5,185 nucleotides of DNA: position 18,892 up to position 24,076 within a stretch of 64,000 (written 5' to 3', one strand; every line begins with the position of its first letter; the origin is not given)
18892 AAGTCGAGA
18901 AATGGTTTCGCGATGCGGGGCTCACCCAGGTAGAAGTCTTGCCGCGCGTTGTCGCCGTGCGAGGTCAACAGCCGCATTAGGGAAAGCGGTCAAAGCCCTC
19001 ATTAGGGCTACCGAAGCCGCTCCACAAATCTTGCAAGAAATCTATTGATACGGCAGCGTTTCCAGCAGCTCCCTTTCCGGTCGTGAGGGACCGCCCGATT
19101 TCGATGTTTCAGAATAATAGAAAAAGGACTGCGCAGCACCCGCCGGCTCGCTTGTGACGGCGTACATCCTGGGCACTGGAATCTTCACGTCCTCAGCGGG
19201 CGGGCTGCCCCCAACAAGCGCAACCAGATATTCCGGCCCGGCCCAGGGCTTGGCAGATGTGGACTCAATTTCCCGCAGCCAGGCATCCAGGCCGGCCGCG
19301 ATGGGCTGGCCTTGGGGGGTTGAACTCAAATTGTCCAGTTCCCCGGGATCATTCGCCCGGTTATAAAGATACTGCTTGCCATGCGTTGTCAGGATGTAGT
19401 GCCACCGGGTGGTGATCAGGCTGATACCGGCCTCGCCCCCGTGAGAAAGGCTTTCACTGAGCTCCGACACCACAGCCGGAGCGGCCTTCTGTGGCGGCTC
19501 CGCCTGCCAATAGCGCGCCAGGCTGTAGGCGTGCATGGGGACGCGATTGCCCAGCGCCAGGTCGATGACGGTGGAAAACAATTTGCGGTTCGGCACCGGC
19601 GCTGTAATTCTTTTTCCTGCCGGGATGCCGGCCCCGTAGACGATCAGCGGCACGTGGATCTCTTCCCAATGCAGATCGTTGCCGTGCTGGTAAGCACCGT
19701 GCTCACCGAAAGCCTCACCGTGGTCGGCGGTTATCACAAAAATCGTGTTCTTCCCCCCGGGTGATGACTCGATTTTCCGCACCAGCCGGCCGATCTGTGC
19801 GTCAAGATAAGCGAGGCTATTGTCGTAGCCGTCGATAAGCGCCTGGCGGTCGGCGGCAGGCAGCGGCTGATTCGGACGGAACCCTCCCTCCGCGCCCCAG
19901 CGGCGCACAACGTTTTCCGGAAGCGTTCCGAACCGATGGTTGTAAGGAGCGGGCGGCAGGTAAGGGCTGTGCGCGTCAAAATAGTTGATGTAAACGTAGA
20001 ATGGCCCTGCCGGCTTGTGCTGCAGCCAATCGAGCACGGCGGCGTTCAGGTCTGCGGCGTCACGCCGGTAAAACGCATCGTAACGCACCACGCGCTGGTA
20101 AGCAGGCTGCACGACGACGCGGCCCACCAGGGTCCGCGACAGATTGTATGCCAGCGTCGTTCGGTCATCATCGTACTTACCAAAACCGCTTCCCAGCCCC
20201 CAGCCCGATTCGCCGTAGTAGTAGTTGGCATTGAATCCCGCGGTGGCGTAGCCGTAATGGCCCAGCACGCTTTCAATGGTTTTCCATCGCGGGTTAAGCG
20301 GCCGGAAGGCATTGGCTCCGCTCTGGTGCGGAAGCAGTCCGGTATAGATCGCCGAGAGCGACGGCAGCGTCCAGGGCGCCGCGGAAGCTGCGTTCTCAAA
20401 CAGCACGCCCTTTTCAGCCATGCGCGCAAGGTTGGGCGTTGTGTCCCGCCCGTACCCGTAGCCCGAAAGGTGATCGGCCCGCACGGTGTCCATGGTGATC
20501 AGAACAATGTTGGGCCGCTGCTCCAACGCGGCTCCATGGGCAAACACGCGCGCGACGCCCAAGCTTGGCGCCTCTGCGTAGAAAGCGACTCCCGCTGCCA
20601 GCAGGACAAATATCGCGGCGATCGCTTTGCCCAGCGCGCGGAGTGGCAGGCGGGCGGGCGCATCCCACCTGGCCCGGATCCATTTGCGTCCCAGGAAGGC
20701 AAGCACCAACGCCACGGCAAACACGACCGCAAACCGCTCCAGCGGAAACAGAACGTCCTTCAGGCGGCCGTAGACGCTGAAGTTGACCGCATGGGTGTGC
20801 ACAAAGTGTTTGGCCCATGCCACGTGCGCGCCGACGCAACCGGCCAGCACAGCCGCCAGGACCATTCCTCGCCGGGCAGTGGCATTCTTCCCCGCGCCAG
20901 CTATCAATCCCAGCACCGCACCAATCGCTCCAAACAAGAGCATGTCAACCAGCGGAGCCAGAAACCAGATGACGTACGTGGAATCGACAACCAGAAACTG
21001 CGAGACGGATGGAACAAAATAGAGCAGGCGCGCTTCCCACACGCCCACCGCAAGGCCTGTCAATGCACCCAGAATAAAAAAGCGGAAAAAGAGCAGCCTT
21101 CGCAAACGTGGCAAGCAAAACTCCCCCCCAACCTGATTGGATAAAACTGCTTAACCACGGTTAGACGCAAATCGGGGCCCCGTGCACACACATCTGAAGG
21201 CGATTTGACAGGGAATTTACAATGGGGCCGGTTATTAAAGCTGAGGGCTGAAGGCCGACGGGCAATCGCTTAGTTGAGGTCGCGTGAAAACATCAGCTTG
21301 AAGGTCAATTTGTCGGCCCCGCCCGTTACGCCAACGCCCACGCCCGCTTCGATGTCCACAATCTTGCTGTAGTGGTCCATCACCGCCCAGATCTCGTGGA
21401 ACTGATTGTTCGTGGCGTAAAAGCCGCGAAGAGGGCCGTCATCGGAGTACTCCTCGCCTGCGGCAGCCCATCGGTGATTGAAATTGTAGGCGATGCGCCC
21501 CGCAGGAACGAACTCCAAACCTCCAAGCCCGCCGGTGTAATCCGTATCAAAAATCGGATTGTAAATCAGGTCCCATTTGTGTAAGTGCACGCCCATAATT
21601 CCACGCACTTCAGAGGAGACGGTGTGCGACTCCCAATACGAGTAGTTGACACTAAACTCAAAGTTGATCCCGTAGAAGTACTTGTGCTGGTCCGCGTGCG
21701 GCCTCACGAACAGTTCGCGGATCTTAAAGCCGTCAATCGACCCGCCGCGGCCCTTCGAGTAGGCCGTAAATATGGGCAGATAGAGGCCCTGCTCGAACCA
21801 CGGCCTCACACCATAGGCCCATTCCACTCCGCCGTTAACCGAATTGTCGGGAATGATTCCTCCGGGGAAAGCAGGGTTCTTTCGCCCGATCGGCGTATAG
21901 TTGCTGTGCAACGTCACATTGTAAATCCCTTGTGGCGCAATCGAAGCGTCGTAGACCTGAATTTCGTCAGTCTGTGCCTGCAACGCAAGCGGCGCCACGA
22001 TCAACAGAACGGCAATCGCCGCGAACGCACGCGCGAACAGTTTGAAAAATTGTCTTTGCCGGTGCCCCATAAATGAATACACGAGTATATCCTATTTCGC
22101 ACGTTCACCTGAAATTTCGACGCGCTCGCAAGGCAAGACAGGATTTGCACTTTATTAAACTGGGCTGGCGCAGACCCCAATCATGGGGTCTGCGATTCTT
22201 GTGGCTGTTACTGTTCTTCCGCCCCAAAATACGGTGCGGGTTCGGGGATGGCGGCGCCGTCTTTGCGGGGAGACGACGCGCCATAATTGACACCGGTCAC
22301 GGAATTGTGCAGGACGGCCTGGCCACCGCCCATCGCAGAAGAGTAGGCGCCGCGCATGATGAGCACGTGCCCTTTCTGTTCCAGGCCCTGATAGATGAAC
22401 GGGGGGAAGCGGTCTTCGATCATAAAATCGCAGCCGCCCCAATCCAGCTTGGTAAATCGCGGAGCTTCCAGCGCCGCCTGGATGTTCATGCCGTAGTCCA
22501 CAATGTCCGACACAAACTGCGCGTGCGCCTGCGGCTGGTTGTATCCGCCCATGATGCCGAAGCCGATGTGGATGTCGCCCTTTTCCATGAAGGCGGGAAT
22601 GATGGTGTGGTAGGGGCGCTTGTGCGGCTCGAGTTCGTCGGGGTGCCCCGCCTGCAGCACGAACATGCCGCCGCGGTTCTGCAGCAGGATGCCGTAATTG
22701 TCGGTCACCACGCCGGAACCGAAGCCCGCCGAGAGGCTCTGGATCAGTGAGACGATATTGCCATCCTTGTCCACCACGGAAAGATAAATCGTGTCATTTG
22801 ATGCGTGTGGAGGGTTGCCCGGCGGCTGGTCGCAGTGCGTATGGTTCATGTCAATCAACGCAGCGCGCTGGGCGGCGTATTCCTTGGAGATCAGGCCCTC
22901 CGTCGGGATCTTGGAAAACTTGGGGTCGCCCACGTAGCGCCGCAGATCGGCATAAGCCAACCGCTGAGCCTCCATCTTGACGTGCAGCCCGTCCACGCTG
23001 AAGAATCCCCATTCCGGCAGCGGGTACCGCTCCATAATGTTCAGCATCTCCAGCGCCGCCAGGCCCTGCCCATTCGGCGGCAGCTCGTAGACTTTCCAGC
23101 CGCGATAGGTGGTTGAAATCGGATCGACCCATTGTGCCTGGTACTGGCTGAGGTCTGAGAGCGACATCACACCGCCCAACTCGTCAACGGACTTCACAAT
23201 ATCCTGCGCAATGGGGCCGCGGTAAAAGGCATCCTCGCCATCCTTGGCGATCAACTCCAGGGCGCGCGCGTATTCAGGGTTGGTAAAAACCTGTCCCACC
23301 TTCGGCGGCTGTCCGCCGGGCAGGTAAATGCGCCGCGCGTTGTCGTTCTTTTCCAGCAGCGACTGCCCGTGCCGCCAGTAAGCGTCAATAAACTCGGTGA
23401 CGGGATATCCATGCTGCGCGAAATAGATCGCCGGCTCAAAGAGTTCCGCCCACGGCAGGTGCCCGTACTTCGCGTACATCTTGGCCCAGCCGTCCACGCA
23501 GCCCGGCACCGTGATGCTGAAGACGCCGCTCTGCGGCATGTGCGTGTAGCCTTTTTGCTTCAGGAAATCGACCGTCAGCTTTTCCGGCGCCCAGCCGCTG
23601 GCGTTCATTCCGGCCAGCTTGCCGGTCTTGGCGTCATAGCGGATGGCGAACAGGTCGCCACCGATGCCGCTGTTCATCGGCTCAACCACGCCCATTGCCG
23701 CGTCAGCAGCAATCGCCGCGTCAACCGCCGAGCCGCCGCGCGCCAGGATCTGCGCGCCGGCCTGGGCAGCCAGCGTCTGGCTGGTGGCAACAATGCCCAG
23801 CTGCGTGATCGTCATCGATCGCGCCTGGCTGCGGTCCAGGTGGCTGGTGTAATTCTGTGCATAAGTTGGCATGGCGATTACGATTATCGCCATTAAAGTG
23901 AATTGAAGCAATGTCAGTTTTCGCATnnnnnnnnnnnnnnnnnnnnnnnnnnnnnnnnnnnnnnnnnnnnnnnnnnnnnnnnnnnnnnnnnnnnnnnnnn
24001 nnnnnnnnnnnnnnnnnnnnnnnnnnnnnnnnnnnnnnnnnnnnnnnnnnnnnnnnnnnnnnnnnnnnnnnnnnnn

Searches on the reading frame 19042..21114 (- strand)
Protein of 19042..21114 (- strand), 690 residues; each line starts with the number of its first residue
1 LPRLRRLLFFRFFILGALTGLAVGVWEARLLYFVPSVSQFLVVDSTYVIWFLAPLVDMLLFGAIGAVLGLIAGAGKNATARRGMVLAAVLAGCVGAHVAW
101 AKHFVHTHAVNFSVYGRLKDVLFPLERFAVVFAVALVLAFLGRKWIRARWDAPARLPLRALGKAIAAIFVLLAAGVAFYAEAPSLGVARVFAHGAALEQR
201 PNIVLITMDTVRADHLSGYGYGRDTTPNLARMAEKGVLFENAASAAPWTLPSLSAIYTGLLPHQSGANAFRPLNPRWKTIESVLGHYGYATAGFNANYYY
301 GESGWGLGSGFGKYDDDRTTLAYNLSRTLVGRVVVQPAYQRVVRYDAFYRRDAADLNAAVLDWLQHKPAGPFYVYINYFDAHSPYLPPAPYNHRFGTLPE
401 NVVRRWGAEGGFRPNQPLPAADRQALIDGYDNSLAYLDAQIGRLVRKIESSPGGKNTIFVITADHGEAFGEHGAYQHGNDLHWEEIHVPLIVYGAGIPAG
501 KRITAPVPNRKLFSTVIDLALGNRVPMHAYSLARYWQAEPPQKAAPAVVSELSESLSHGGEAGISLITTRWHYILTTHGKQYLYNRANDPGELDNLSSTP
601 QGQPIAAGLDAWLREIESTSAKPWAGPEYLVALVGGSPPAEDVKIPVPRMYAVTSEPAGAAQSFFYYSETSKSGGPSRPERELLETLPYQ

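Call 77: search_protein_families(library=pfam, proteins=[window:19042-21114:-], max_evalue=0.00001)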
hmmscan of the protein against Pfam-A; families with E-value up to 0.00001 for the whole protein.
window:19042-21114:- (690 aa): 2 families
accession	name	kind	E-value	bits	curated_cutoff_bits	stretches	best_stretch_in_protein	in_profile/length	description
PF00884.28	Sulfatase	-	9e-45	153.7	25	1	201-520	1-299/301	Sulfatase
PF01663.27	Phosphodiest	-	8.9e-10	39.1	23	1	204-266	2-61/342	Type I phosphodiesterase / nucleotide pyrophosphatase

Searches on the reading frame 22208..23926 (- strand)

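Call 77: search_protein_families(library=pfam, proteins=[window:22208-23926:-], max_evalue=0.00001)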
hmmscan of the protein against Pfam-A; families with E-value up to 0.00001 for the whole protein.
window:22208-23926:- (572 aa): 1 family
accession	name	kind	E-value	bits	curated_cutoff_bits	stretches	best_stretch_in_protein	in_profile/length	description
PF01019.26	G_glu_transpept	-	1.4e-149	499.7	27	1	59-557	2-512/512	Gamma-glutamyltranspeptidase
